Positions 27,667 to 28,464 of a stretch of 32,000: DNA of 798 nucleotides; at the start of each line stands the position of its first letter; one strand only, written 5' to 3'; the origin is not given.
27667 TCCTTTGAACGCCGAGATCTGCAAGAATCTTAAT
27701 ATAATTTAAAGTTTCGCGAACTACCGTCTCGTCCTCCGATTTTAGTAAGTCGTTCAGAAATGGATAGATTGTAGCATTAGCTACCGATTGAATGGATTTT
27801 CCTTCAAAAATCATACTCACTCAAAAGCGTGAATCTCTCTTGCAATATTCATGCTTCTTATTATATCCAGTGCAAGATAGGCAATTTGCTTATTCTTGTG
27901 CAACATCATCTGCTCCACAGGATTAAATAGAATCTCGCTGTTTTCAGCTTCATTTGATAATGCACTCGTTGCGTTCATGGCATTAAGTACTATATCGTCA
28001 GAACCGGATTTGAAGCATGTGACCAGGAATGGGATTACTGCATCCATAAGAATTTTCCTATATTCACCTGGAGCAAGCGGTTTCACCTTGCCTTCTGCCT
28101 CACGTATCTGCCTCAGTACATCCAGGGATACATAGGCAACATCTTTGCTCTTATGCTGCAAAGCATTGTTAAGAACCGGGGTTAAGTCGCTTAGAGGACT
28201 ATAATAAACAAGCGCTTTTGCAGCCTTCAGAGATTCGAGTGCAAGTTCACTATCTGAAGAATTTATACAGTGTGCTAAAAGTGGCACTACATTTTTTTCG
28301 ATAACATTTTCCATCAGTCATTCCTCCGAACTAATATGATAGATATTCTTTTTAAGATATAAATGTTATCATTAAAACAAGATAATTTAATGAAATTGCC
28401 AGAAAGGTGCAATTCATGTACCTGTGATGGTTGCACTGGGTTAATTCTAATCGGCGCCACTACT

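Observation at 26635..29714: Locus built from a reiterated ~75-aa HEAT-like module, coiled coils and an archaellum FlaD/E-type domain, away from any archaellum genes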

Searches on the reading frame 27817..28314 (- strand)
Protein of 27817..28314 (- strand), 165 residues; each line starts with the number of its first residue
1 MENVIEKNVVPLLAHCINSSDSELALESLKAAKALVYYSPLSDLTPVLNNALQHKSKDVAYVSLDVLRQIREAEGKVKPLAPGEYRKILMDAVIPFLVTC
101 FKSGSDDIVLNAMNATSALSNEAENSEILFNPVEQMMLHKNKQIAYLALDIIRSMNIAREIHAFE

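Call 3: search_protein_families(library=pfam, proteins=[window:27817-28314:-], max_evalue=1)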
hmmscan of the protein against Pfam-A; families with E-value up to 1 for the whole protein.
window:27817-28314:- (165 aa): 6 families
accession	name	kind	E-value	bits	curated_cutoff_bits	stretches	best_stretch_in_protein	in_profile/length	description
PF00514.29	Arm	-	8.8e-06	26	20.6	1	4-29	8-33/41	Armadillo/beta-catenin-like repeat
PF02985.28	HEAT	-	0.0049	17.5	23.5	0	93-119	1-27/31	HEAT repeat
PF13646.12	HEAT_2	-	0.005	17.5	27.7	1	12-111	4-81/88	HEAT repeats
PF10274.15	ParcG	-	0.005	17.5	22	1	42-91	79-128/183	Parkin co-regulated protein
PF01602.26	Adaptin_N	-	0.0054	15.8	37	1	92-159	229-296/524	Adaptin N terminal region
PF22928.2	INTS1_R4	-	0.02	15.3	27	0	91-115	69-93/102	Integrator complex subunit 1, R4 domain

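Call 4: search_protein_families(library=ncbifam, proteins=[window:27817-28314:-], max_evalue=1)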
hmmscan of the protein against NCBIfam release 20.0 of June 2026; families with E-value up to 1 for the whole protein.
window:27817-28314:- (165 aa): 1 family
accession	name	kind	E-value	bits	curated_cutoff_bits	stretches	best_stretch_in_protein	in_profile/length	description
NF040582.1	STY4528_fam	equivalog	0.066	13.3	130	0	47-74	123-150/323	STY4528 family pathogenicity island replication protein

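Call 16: find_homologous_proteins(query=window:27817-28314:-)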
Query window:27817-28314:- (165 aa): 48 proteins with E <= 0.001 among 94 candidates.
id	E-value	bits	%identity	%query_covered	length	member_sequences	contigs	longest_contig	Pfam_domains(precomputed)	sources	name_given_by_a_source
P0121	2.4e-94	331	96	100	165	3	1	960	PF00514.30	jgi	jgi:hypothetical protein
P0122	2.9e-88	311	92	100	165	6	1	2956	PF00514.30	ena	-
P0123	1.8e-86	305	91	100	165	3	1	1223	-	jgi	-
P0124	7.5e-86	303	90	100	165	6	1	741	-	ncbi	-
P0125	2.9e-85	301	87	100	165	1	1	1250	PF00514.30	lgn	-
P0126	3.0e-83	295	85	100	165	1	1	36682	PF00514.30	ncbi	-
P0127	1.3e-79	283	82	100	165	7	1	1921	-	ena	-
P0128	1.5e-76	273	80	100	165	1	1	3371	-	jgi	jgi:hypothetical protein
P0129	1.7e-76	273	78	100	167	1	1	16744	-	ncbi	-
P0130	4.6e-76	271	78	100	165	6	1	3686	PF01602.27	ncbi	-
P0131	4.6e-76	271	75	100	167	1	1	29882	-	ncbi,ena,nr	ncbi:MAG: hypothetical protein O8C61_03485 [Candidatus Methanoperedens sp.]|nr:hypothetical protein 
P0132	1.1e-75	270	79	100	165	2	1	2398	-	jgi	-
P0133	2.0e-75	269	76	100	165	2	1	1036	-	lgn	-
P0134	2.0e-75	269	80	100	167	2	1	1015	-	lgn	-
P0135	2.9e-75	269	76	100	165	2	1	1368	-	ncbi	-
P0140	2.7e-72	259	75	100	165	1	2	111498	PF00514.30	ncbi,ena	-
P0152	6.8e-70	251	71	100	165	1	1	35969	-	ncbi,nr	ncbi:MAG: hypothetical protein O8C61_01860 [Candidatus Methanoperedens sp.]|nr:hypothetical protein 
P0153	8.8e-70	251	71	100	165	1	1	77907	-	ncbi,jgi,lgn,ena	ncbi:MAG: hypothetical protein WC556_08845 [Candidatus Methanoperedens sp.]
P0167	4.5e-49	184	56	100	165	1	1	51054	-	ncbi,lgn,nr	ncbi:MAG: hypothetical protein PHU34_04815 [Candidatus Methanoperedens sp.]|nr:hypothetical protein 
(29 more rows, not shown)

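Call 18: find_related_loci(query=A2, collection=genome_contigs, flank=10000)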
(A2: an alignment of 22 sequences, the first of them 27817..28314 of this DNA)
Query A2 (165 aa) in genome_contigs; peptide patterns used: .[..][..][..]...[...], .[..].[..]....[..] (x = any residue, [..] = any of these).
277 stretches matched a pattern; 10 encode a relative of the query (tblastn E <= 1e-3); 10 distinct loci.
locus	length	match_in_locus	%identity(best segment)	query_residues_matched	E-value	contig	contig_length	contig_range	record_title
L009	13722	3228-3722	78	1-165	2e-86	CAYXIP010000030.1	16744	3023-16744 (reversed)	MAG TPA_asm: uncultured Candidatus Methanoperedens sp. isolate SRP093762_co1_13 genome assembly, contig: NODE_2068_lengt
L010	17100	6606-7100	75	1-165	1e-85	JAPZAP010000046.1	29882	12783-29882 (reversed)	MAG: Candidatus Methanoperedens sp. isolate SR-VP_0-2cm_41_45 SR-VP_0-2_scaffold_141_2862923, whole genome shotgun seque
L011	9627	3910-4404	77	1-165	3e-85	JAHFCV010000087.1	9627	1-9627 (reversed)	MAG: Candidatus Methanoperedens sp. isolate nzgw23 NODE_7912_length_9628_cov_3.774587, whole genome shotgun sequence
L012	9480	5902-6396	75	1-165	5e-83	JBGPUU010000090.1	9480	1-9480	MAG: Candidatus Methanoperedens sp. isolate OBJ1_062018_110_35 k141_1774684_length_9480_cov_13.9572, whole genome shotgu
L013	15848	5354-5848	75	1-165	7e-82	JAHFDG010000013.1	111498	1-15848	MAG: Candidatus Methanoperedens sp. isolate nzgw24 NODE_137_length_111499_cov_10.826689, whole genome shotgun sequence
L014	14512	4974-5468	73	1-165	6e-82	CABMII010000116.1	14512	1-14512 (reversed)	uncultured archaeon isolate LFW-280_4 genome assembly, contig: LFW2804_48, whole genome shotgun sequence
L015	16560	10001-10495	71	1-165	2e-78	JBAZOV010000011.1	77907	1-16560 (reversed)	MAG: Candidatus Methanoperedens sp. isolate SO_2017_SWC_14 scaffold_349_c1_LP-4_2017, whole genome shotgun sequence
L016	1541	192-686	73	1-165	3e-74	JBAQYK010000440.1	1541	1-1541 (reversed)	MAG: Candidatus Methanoperedens sp. isolate MFD12011_ilm_asm_bin3 k127_98832, whole genome shotgun sequence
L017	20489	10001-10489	56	1-165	2e-57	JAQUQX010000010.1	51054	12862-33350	MAG: Candidatus Methanoperedens sp. isolate STD1_6 NODE_1272_length_51054_cov_20.478666_Sandtown_D1, whole genome shotgu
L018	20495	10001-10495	71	1-165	8e-79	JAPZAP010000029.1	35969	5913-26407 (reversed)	MAG: Candidatus Methanoperedens sp. isolate SR-VP_0-2cm_41_45 SR-VP_0-2_scaffold_141_2349719, whole genome shotgun seque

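Call 20: find_encoding_contigs(protein=P0140, flank=9000, max_places=1)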
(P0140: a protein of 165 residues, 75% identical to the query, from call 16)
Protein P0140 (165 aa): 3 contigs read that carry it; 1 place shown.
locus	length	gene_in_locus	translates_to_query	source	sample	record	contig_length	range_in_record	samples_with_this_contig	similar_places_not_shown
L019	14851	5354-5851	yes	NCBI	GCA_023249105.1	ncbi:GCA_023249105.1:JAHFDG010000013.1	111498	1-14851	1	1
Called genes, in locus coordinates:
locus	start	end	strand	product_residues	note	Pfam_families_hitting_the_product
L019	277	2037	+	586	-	-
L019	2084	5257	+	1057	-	PF00801:PKD (faint), PF13181:TPR_8 (faint), PF13414:TPR_11 (faint), PF13424:TPR_12 (faint), PF00515:TPR_1, PF07719:TPR_2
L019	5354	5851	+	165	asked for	PF00514:Arm (faint)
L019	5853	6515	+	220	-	-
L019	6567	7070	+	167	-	-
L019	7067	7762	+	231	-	-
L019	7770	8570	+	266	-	PF07926:TPR_MLP1_2 (faint)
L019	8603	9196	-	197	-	-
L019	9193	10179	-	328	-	PF01578:Cytochrom_C_asm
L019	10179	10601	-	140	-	PF01877:RNA_binding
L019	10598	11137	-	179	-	PF13238:AAA_18, PF13207:AAA_17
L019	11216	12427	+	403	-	PF07724:AAA_2 (faint), PF13191:AAA_16 (faint), PF00004:AAA, PF07728:AAA_5 (weak), PF17862:AAA_lid_3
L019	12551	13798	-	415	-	PF02661:Fic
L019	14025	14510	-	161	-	-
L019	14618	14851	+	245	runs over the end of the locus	PF00705:PCNA_N, PF02747:PCNA_C (faint)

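Call 21: find_encoding_contigs(protein=P0153, flank=9000, max_places=1)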
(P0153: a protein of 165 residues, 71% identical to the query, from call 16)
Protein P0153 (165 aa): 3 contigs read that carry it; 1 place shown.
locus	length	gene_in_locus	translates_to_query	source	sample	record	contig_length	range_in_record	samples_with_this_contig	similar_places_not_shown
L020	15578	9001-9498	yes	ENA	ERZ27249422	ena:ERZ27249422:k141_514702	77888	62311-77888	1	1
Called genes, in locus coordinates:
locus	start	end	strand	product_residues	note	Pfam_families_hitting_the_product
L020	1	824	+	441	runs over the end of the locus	-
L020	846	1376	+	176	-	PF00149:Metallophos (faint), PF12850:Metallophos_2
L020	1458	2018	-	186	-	PF02441:Flavoprotein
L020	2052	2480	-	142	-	PF00160:Pro_isomerase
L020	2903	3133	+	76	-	-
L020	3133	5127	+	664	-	PF18887:MBG_3 (weak)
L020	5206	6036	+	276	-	PF05345:He_PIG (weak), PF17963:Big_9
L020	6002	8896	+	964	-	PF05345:He_PIG, PF17963:Big_9 (weak), PF00515:TPR_1 (weak), PF07719:TPR_2 (weak)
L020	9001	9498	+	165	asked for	-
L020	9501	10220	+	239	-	-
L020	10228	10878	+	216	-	-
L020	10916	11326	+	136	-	-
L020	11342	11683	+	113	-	PF13192:Thioredoxin_3, PF00462:Glutaredoxin (weak)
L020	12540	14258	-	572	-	PF01979:Amidohydro_1, PF07969:Amidohydro_3 (faint), PF13382:Adenine_deam_C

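Call 22: find_encoding_contigs(protein=P0167, flank=9000, max_places=1)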
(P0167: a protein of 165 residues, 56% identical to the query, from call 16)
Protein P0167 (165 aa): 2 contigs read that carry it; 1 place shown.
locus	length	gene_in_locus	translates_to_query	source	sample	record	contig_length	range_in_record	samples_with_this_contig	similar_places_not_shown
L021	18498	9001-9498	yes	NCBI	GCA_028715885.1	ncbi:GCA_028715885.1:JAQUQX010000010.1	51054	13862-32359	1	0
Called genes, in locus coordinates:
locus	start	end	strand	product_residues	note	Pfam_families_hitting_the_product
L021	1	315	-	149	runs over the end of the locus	PF00334:NDK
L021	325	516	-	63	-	PF01246:Ribosomal_L24e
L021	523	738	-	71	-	PF01200:Ribosomal_S28e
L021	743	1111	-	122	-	PF01248:Ribosomal_L7Ae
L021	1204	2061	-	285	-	-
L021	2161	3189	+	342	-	PF02885:Glycos_trans_3N, PF00591:Glycos_transf_3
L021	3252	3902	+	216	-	PF00697:PRAI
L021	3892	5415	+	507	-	PF04715:, PF00425:Chorismate_bind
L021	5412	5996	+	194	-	PF00117:GATase, PF07722:Peptidase_C26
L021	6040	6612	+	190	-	-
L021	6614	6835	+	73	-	PF04255:DUF433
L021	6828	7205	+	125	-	PF01927:Mut7-C, PF18480:DUF5615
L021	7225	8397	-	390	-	PF01926:MMR_HSR1, PF02421:FeoB_N, PF08438:YGR210-like_G4, PF02824:TGS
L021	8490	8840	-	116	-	PF03259:Robl_LC7, PF08923:MAPKK1_Int (weak), PF27410:AF0774 (weak)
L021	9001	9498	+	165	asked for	-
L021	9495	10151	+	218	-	-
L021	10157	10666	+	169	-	-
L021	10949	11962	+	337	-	PF00297:Ribosomal_L3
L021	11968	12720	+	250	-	PF00573:Ribosomal_L4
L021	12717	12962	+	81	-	PF00276:Ribosomal_L23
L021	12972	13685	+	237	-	PF00181:Ribosomal_L2_N, PF03947:Ribosomal_L2_C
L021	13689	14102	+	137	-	PF00203:Ribosomal_S19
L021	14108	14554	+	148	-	PF00237:Ribosomal_L22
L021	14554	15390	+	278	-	PF07650:KH_2, PF00189:Ribosomal_S3_C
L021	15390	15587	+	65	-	PF00831:Ribosomal_L29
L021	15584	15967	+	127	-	PF01868:RNase_P-MRP_p29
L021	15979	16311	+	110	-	PF00366:Ribosomal_S17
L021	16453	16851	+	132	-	PF00238:Ribosomal_L14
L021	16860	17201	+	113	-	PF16906:Ribosomal_L26, PF00467:KOW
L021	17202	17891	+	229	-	PF08071:RS4NT, PF00900:Ribosomal_S4e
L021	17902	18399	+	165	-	PF00281:Ribosomal_L5, PF00673:Ribosomal_L5_C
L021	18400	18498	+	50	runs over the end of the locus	PF00253:Ribosomal_S14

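Call 23: find_encoding_contigs(protein=P0152, flank=9000, max_places=1)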
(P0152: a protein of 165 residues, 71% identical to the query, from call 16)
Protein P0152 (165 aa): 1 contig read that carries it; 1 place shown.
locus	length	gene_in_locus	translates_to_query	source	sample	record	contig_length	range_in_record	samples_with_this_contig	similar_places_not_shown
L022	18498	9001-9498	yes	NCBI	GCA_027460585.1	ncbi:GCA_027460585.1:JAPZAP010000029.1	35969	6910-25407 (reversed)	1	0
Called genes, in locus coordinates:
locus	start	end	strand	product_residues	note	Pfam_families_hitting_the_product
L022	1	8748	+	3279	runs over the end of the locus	PF11614:FixG_C (faint), PF26182:Ig_NUP210_5th (faint), PF02368:Big_2, PF09136:Glucodextran_B, PF00515:TPR_1 (weak), PF07719:TPR_2 (weak)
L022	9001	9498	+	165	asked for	-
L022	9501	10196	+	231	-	-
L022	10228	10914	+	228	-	-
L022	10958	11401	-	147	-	-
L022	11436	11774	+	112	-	PF13192:Thioredoxin_3, PF00462:Glutaredoxin (weak)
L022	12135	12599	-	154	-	-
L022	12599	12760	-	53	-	-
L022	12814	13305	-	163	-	-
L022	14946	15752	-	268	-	PF02665:Nitrate_red_gam (weak)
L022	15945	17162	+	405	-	PF00133:tRNA-synt_1 (faint), PF01406:tRNA-synt_1e, PF09334:tRNA-synt_1g (weak), PF09190:DALR_2 (weak)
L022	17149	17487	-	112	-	PF01984:dsDNA_bind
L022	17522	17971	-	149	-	PF01090:Ribosomal_S19e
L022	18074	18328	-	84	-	PF01985:CRS1_YhbY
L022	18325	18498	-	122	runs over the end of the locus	PF03259:Robl_LC7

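Call 31: search_protein_representatives(alignment_id=A2)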
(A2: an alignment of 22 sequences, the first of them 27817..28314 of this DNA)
Query: 22 sequences, 167 profile positions. Proteins with E-value up to 0.001 (for the whole library): 19; up to 1e-10: 11; up to 1e-30: 5. The best 19 are listed.
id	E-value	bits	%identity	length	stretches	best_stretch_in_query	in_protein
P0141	1.2e-87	308.2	-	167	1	1-166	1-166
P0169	2.0e-63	229.4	-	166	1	1-166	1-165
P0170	4.1e-63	228.4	-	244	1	1-159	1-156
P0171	3.5e-40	153.8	-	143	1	1-106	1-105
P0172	1.6e-34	135.4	-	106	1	1-100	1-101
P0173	2.1e-14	69.9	-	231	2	23-73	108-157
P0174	6.5e-13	65.1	-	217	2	91-158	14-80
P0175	3.6e-12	62.7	-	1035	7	1-34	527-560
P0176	4.9e-12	62.3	-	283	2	11-76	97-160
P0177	7.3e-12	61.7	-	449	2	7-74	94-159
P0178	8.2e-11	58.3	-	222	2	5-85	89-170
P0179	5.1e-08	49.2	-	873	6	93-138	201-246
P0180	1.3e-06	44.6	-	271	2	12-123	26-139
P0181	6.1e-06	42.4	-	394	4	29-76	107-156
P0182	1.7e-05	40.9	-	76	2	1-39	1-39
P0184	7.2e-05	38.9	-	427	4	18-123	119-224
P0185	2.3e-04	37.3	-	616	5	88-133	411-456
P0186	5.5e-04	36.1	-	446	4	107-153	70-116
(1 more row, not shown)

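Call 32: predict_structure(alignment_id=A2)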
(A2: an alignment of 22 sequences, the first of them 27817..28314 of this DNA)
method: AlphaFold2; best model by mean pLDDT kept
length: 165 residues; sequences in the alignment: 22
mean_pLDDT: 88.7   pTM: 0.83
mean pLDDT of the five models: 88.7, 88.3, 88.1, 87.6, 87.3
residues with pLDDT >= 90: 107; 70-90: 47; 50-70: 9; < 50: 2
segments of 3 or more residues with pLDDT < 50: none
pLDDT, mean of each block of 10 residues (from residue 1): 80 94 96 90 92 96 96 85 86 94 94 92 81 93 94 75 48
secondary structure, 60 per line:
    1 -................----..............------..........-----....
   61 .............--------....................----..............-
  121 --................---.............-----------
elements in order: H2-17 H22-35 H42-51 H57-73 H82-101 H106-119 H123-138 H142-154

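Call 35: fold_search(model_id=the predicted structure, library=pdb)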
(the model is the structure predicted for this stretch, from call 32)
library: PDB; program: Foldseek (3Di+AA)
matches with E <= 10: 1086; with E <= 0.001: 26
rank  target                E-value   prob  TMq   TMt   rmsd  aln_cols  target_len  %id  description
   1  4dba_A                1.1e-04  1.00  0.40  0.34  10.5       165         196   18  Designed Armadillo repeat protein (YIIM3AII) (released 2012-05-16)
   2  4db8_C                2.6e-04  1.00  0.38  0.27  11.1       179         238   17  Designed Armadillo-repeat Protein (released 2012-05-16)
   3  6s9p_A                2.9e-04  1.00  0.40  0.22  10.2       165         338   16  Designed Armadillo Repeat protein internal Lock2 fused to target peptide KRKAKITWKR (released 2020-02-19)
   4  4db8_A                3.0e-04  1.00  0.38  0.28  13.9       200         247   15  Designed Armadillo-repeat Protein (released 2012-05-16)
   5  5mfg_B                3.1e-04  1.00  0.39  0.26  10.4       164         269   18  Designed armadillo repeat protein YIIIM5AII in complex with peptide (RR)4 (released 2017-09-13)
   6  5mff_A                3.5e-04  1.00  0.39  0.25  10.3       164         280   18  Designed armadillo repeat protein YIIIM5AII in complex with peptide (RR)5 (released 2017-09-13)
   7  4db6                  3.5e-04  1.00  0.41  0.35  12.4       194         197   14  Designed Armadillo repeat protein (YIIIM3AII) (released 2012-05-16)
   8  4db8_D                4.0e-04  1.00  0.40  0.29  13.1       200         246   14  Designed Armadillo-repeat Protein (released 2012-05-16)
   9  5mfe_B                4.4e-04  1.00  0.40  0.25  10.4       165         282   18  Designed armadillo repeat protein YIIIM5AII in complex with (RR)4 peptide (released 2017-09-13)
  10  6s9o_B                4.4e-04  1.00  0.38  0.21  13.5       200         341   14  Designed Armadillo Repeat protein internal Lock1 fused to target peptide KRKRKLKFKR (released 2020-02-19)
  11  6s9p_B                4.8e-04  1.00  0.40  0.22  10.2       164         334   17  Designed Armadillo Repeat protein internal Lock2 fused to target peptide KRKAKITWKR (released 2020-02-19)
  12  7qnp_AAA              4.8e-04  1.00  0.38  0.28  10.3       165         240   19  Designed Armadillo repeat protein N(A4)M4C(AII) co-crystallized with hen egg white lysozyme (released 2022-06-08)
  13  6s9o_A                5.0e-04  1.00  0.40  0.22  10.3       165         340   17  Designed Armadillo Repeat protein internal Lock1 fused to target peptide KRKRKLKFKR (released 2020-02-19)
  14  5mfl_A                5.0e-04  1.00  0.36  0.20  10.2       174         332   16  Designed armadillo repeat protein (KR)5_GS10_YIIIM6AII (released 2017-09-13)
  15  6s9l_B                5.3e-04  1.00  0.39  0.25  10.3       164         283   18  Designed Armadillo Repeat protein Lock1 bound to (KR)4KLSF target (released 2020-02-19)
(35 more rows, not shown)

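Call 49: find_related_loci(query=A2, collection=metagenome_contigs, flank=8000)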
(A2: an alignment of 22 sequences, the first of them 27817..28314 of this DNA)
Query A2 (165 aa) in metagenome_contigs; peptide patterns used: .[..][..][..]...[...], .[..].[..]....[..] (x = any residue, [..] = any of these).
488 stretches matched a pattern; 8 encode a relative of the query (tblastn E <= 1e-3); 8 distinct loci.
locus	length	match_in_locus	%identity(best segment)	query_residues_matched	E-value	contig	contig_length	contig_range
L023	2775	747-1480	92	1-165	4e-102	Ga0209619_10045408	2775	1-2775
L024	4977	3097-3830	91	1-165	7e-98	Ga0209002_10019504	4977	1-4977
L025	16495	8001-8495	73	1-165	2e-81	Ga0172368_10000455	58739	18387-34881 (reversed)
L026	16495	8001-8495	71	1-165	3e-80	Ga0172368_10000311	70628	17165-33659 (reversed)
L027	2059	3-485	75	5-165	4e-82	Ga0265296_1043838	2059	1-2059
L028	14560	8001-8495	71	1-165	1e-78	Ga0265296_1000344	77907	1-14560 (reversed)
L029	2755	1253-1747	72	1-165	5e-78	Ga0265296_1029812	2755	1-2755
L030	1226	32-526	62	1-165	3e-63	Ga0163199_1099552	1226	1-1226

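Call 50: find_related_loci(query=A2, collection=viral_contigs, flank=8000)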
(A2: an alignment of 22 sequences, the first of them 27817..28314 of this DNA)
Query A2 (165 aa) in viral_contigs; peptide patterns used: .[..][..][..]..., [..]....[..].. (x = any residue, [..] = any of these).
307 stretches matched a pattern, but none encodes a relative of the query by tblastn (E <= 1e-3).

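Call 57: search_protein_families(library=pfam, proteins=[L019:2084-5257:+, L010:2596-6507:+, L020:5996-8896:+, L011:1038-1946:+], max_evalue=0.01)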
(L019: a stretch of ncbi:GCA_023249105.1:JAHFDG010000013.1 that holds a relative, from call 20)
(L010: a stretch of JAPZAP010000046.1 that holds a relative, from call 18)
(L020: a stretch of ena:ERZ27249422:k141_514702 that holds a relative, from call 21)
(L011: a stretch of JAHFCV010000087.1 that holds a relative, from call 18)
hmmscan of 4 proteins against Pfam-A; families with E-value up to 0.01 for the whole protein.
L019:2084-5257:+ (1057 aa): 9 families
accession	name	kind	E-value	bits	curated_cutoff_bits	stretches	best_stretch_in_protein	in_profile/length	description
PF00515.34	TPR_1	-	8.3e-12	44.8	27.8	1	1019-1047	2-30/34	Tetratricopeptide repeat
PF07719.23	TPR_2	-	1.2e-11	44.2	27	1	1019-1047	2-30/34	Tetratricopeptide repeat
PF13414.12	TPR_11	-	1.3e-08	34.8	26.8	1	1028-1047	4-23/42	TPR repeat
PF00801.26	PKD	-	2.4e-07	31.1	23.5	0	440-507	8-75/80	PKD domain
PF13424.12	TPR_12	-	1.2e-06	29.1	30.1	1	1020-1051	5-36/77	Tetratricopeptide repeat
PF13181.12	TPR_8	-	1.8e-05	25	25.7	1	1019-1047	2-30/34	Tetratricopeptide repeat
PF13174.12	TPR_6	-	0.00088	20.2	26.3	0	1019-1046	1-28/33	Tetratricopeptide repeat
PF13432.12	TPR_16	-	0.0028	18.5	32.7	1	1009-1046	27-59/65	Tetratricopeptide repeat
PF13431.12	TPR_17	-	0.0094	16.6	24.4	0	1012-1038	7-33/34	Tetratricopeptide repeat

L010:2596-6507:+ (1303 aa): 8 families
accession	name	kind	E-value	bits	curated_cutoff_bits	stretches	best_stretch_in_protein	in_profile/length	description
PF17963.7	Big_9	-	1.7e-14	54.9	23.6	2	246-330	1-89/89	Bacterial Ig domain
PF00515.34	TPR_1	-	3.1e-09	36.7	27.8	1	1264-1293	1-30/34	Tetratricopeptide repeat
PF07719.23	TPR_2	-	3.1e-08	33.6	27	1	1264-1293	1-30/34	Tetratricopeptide repeat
PF05345.18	He_PIG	-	1.9e-07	31.9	24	2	514-597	2-96/96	Putative Ig domain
PF13414.12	TPR_11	-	4.9e-07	29.8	26.8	1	1274-1293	4-23/42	TPR repeat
PF17892.7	Cadherin_5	-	7.6e-05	22.9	26.5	0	511-597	2-98/98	Cadherin-like domain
PF13424.12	TPR_12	-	0.00018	22.1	30.1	1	1267-1297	6-36/77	Tetratricopeptide repeat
PF13181.12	TPR_8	-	0.0041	17.6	25.7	1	1265-1293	2-30/34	Tetratricopeptide repeat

L020:5996-8896:+ (966 aa): 7 families
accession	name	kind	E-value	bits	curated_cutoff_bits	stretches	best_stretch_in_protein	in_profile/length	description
PF05345.18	He_PIG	-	2.8e-08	34.5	24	1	31-111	5-96/96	Putative Ig domain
PF00515.34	TPR_1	-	1.5e-07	31.4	27.8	1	927-958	1-32/34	Tetratricopeptide repeat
PF07719.23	TPR_2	-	1.2e-06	28.6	27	1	927-957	1-31/34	Tetratricopeptide repeat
PF17963.7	Big_9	-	2.5e-05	25.5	23.6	1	27-109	3-89/89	Bacterial Ig domain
PF13414.12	TPR_11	-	0.00074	19.6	26.8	1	937-956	4-23/42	TPR repeat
PF13424.12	TPR_12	-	0.00095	19.8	30.1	1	927-961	3-37/77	Tetratricopeptide repeat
PF00041.27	fn3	-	0.0063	17.1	25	0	121-189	4-74/84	Fibronectin type III domain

L011:1038-1946:+ (302 aa): 26 families (the best 25 are shown)
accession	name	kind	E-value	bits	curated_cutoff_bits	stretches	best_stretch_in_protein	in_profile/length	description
PF00515.34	TPR_1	-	7.8e-24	82.9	27.8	2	233-264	3-34/34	Tetratricopeptide repeat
PF07719.23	TPR_2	-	2.3e-21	74.5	27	2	233-264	3-34/34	Tetratricopeptide repeat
PF13414.12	TPR_11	-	1.4e-18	66.7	26.8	2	241-279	4-42/42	TPR repeat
PF13181.12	TPR_8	-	6.2e-16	57.6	25.7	2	233-264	3-34/34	Tetratricopeptide repeat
PF13431.12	TPR_17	-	1.3e-15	56.7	24.4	1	253-285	1-33/34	Tetratricopeptide repeat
PF13432.12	TPR_16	-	1.7e-14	54.4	32.7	1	235-292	1-58/65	Tetratricopeptide repeat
PF14559.12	TPR_19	-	2e-14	54.1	25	1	241-294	1-54/68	Tetratricopeptide repeat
PF13424.12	TPR_12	-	6.3e-13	49.2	30.1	2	232-260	46-74/77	Tetratricopeptide repeat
PF13428.12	TPR_14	-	6.8e-11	42.2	23.5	1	234-272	4-42/44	Tetratricopeptide repeat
PF12895.13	ANAPC3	-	5.2e-10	39.9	27.2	1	212-291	4-82/82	Anaphase-promoting complex, cyclosome, subunit 3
PF13371.12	TPR_9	-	1.5e-09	38.2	35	2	215-267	13-65/73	Tetratricopeptide repeat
PF13174.12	TPR_6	-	9.7e-09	35.8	26.3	1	234-263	3-32/33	Tetratricopeptide repeat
PF13374.12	TPR_10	-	7.8e-08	32.5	27.5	1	236-260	7-31/42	Tetratricopeptide repeat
PF23914.1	TPR_CcmH_CycH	-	1.7e-06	28.4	42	1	204-299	57-155/158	Cytochrome c-type biogenesis protein H TPR domain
PF13176.12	TPR_7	-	6.9e-06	26.2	27.9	1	233-264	1-32/36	Tetratricopeptide repeat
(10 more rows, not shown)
